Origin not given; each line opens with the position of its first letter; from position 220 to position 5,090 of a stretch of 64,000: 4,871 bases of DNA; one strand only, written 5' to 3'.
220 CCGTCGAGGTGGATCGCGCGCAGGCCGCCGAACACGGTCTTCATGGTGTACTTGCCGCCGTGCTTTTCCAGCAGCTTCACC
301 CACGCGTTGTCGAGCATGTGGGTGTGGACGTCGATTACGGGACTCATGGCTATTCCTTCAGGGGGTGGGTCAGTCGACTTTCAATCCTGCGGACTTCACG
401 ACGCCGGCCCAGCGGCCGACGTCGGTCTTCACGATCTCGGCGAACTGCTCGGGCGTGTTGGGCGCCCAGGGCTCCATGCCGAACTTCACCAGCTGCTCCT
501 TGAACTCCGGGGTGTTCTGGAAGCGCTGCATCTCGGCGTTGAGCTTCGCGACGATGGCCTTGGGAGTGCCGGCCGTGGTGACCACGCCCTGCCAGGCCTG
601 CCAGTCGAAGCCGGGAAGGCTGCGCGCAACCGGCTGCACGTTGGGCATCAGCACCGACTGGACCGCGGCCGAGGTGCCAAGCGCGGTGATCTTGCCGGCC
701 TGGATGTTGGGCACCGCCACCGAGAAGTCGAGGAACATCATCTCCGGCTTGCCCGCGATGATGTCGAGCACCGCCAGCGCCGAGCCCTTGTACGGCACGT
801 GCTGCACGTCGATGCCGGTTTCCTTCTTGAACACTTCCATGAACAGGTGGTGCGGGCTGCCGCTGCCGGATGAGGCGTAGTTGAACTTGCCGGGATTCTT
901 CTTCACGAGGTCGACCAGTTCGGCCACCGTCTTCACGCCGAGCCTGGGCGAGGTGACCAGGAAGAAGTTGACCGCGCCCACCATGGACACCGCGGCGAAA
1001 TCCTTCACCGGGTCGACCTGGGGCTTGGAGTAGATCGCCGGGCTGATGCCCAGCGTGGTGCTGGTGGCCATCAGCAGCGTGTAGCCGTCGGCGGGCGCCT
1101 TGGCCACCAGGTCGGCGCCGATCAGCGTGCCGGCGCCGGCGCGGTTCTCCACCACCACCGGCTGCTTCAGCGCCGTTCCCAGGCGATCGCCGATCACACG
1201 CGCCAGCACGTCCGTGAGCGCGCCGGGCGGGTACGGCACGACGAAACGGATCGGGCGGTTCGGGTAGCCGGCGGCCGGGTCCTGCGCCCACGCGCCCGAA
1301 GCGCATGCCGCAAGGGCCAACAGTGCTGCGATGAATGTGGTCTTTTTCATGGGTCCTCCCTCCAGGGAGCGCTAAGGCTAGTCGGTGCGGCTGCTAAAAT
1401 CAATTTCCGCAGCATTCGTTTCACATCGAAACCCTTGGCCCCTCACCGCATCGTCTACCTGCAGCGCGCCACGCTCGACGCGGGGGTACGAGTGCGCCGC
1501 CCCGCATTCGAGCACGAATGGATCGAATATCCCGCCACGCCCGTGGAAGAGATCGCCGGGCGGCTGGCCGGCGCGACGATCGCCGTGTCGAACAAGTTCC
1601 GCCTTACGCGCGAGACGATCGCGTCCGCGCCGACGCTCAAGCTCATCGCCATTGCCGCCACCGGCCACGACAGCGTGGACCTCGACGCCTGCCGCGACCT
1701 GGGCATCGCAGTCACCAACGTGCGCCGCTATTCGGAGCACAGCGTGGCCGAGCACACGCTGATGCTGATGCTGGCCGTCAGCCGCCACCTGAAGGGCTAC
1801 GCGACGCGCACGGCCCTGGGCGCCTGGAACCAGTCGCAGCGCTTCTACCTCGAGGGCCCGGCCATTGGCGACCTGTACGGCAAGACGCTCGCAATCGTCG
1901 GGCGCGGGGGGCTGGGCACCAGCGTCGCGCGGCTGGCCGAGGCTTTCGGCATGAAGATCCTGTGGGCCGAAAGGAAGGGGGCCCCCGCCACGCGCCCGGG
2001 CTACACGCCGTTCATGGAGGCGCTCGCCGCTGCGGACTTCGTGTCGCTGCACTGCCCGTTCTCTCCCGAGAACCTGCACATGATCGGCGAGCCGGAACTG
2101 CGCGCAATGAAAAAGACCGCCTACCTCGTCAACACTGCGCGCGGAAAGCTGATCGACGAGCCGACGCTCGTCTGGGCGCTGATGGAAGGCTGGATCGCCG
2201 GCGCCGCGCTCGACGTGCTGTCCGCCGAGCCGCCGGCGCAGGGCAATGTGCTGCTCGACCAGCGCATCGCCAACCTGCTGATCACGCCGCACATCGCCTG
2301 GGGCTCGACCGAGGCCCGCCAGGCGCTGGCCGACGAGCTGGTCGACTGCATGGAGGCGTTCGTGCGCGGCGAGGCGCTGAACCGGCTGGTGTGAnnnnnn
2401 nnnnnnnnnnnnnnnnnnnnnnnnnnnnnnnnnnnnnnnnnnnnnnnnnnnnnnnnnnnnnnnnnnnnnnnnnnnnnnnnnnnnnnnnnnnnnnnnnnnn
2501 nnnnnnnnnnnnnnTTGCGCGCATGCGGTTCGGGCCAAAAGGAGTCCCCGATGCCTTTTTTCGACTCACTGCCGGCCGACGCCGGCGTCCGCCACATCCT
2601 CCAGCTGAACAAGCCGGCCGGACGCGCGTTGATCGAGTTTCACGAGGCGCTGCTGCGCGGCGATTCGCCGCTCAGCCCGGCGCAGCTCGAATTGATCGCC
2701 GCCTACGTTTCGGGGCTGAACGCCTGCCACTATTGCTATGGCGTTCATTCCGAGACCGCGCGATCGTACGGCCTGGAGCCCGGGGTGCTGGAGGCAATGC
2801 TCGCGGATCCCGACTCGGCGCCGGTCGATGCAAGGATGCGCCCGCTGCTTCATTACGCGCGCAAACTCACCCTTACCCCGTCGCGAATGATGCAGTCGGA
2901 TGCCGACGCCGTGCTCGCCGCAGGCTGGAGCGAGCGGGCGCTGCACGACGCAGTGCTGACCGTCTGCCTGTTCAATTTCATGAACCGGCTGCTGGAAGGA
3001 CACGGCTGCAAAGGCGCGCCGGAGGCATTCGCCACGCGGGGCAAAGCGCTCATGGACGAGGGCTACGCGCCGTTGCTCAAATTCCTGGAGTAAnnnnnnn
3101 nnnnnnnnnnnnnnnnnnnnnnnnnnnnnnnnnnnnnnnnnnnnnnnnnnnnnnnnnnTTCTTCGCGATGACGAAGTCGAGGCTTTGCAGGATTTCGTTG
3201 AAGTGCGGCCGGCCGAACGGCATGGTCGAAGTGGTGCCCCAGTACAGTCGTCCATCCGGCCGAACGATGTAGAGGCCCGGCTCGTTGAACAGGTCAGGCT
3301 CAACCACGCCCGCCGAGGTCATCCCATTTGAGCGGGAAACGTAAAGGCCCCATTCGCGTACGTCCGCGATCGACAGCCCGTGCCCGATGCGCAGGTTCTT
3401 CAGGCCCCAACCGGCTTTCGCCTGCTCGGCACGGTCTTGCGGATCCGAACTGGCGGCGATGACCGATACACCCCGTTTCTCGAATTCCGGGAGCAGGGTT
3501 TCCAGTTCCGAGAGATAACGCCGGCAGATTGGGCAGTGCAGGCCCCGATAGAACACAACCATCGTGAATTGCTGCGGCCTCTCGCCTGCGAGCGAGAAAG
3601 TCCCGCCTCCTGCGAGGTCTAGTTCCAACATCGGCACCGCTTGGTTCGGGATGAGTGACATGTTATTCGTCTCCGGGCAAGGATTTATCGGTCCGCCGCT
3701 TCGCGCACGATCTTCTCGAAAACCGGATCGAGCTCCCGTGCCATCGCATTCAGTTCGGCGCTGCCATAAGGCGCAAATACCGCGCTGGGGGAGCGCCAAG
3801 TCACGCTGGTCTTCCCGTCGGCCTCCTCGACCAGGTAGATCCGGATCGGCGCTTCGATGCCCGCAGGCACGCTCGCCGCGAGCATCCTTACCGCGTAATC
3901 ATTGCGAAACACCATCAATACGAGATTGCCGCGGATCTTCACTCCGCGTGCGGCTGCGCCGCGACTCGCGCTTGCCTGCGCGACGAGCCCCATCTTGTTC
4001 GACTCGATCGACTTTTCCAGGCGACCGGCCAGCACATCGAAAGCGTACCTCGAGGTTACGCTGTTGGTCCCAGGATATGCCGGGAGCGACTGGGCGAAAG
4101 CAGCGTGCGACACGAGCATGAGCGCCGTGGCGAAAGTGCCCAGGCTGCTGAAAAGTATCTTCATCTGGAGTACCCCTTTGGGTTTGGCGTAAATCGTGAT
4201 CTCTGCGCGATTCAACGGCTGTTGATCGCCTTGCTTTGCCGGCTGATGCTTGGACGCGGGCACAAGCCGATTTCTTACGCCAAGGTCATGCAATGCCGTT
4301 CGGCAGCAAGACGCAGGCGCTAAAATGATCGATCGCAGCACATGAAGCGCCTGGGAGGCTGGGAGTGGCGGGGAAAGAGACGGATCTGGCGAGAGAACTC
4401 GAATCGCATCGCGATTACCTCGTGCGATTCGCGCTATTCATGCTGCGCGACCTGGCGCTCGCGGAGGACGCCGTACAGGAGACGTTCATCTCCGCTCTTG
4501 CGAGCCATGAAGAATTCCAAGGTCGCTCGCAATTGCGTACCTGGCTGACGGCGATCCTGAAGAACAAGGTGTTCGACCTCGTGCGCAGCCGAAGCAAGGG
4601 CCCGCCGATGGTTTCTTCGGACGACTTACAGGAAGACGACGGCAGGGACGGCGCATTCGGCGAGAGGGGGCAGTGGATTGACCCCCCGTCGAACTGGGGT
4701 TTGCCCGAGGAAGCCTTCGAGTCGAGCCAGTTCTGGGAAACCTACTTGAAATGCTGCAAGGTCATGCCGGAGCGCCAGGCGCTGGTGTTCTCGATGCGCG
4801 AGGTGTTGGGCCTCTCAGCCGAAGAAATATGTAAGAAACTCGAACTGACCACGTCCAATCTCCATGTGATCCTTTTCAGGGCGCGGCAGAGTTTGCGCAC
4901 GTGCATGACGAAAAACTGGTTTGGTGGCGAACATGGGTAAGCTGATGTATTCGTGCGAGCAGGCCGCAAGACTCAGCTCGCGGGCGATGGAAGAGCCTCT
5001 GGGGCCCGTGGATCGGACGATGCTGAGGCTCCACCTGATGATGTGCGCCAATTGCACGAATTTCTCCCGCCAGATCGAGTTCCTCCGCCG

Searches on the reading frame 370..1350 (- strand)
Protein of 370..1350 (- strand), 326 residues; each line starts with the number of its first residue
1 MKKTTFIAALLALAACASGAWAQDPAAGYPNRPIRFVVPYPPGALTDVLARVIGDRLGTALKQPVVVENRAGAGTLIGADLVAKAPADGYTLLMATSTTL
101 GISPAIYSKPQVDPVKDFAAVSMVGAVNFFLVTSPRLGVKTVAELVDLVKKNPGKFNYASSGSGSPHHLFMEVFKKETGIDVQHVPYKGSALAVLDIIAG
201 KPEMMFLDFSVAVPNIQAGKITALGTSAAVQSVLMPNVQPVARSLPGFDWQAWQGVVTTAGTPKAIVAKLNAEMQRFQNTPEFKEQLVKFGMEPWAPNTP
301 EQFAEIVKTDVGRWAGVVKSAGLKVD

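Call 65: search_protein_families(library=pfam, proteins=[window:370-1350:-], max_evalue=0.0001)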
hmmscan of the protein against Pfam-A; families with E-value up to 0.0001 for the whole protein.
window:370-1350:- (326 aa): 1 family
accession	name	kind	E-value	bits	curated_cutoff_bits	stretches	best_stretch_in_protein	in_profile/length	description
PF03401.19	TctC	-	1.2e-64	218.9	27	1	50-323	2-274/274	Tripartite tricarboxylate transporter family receptor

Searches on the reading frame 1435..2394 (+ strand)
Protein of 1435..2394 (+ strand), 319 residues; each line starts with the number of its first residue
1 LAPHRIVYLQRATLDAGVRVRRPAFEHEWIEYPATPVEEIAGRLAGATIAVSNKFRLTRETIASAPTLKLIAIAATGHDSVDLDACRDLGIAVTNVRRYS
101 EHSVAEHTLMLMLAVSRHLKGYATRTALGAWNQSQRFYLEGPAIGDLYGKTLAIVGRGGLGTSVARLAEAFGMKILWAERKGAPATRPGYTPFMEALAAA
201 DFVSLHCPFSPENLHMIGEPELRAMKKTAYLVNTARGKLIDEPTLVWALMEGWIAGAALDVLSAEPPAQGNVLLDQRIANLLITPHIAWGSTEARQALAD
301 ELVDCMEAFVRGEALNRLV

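Call 65: search_protein_families(library=pfam, proteins=[window:1435-2394:+], max_evalue=0.0001)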
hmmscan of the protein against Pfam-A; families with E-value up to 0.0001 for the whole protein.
window:1435-2394:+ (319 aa): 2 families
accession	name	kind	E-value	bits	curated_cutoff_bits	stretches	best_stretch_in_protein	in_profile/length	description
PF02826.25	2-Hacid_dh_C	-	3.3e-48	163.9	25.1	1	109-288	1-178/178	D-isomer specific 2-hydroxyacid dehydrogenase, NAD binding domain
PF00389.36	2-Hacid_dh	-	1e-22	80.7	24.6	1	32-319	25-133/134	D-isomer specific 2-hydroxyacid dehydrogenase, catalytic domain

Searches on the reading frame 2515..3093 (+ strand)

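Call 65: search_protein_families(library=pfam, proteins=[window:2515-3093:+], max_evalue=0.0001)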
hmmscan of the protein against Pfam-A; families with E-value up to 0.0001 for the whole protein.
window:2515-3093:+ (192 aa): 1 family
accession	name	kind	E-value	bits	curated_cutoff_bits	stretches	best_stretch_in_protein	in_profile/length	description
PF02627.25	CMD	-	2.4e-08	34.3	23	1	36-112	4-79/84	Carboxymuconolactone decarboxylase family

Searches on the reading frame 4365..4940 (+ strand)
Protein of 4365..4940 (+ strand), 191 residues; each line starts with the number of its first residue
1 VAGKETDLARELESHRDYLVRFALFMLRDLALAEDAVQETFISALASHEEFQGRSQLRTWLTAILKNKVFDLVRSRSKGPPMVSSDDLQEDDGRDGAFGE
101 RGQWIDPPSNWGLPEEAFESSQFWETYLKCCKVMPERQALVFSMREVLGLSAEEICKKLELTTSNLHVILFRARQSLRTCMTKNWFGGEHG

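Call 65: search_protein_families(library=pfam, proteins=[window:4365-4940:+], max_evalue=0.0001)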
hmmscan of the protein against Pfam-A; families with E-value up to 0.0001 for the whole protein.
window:4365-4940:+ (191 aa): 2 families
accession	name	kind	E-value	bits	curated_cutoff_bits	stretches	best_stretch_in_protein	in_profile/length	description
PF04542.20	Sigma70_r2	-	6e-15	55.2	24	1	13-77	3-69/71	Sigma-70 region 2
PF08281.18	Sigma70_r4_2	-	2.1e-09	37.3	25.7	1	132-177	9-54/54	Sigma-70, region 4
